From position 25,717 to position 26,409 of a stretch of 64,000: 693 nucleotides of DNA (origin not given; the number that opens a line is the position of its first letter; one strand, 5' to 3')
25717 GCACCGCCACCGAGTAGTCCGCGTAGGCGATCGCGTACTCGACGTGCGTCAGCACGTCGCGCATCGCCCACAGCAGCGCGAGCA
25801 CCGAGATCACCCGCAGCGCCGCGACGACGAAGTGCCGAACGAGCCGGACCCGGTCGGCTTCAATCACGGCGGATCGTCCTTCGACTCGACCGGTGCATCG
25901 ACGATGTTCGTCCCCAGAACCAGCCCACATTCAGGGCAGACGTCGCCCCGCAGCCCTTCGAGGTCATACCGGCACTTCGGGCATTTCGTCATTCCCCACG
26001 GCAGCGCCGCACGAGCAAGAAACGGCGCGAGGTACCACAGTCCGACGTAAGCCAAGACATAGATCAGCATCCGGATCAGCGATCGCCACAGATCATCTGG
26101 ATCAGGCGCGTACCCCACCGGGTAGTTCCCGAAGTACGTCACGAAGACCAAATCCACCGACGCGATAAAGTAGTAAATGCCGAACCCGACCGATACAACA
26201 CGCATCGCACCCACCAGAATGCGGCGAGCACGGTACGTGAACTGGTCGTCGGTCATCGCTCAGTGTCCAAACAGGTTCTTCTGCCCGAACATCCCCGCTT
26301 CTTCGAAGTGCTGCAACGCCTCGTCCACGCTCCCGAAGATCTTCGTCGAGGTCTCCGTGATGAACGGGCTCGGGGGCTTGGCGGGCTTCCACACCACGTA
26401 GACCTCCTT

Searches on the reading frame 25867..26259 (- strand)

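Call 34: search_protein_families(library=pfam, proteins=[window:25867-26259:-], max_evalue=1)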
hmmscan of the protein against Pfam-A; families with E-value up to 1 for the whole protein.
window:25867-26259:- (131 aa): 8 families
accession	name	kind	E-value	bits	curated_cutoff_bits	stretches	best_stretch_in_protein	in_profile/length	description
PF18912.6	DZR_2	-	0.011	15.9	27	1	92-115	23-46/56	Double zinc ribbon domain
PF13248.11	Zn_ribbon_3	-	0.025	14.5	27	0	107-115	18-26/26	zinc-ribbon domain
PF08271.17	Zn_Ribbon_TF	-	0.03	14.3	29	1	92-125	2-39/43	TFIIB zinc-binding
PF12773.13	DZR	-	0.032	14.8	27.3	1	90-112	24-45/45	Double zinc ribbon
PF07282.18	Cas12f1-like_TNB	-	0.11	13.1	26.3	0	87-115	24-50/60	Cas12f1-like, TNB domain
PF24460.1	DUF7575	-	0.17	11.7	28.5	0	90-101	3-14/28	Domain of unknown function (DUF7575)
PF14952.11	zf-tcix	-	0.41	10.7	31.2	0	108-117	13-22/42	Putative treble-clef, zinc-finger, Zn-binding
PF23548.1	Zn_ribbon_FGT1_2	-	0.81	9.8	27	0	92-100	22-30/35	FORGETTER1 second zinc ribbon domain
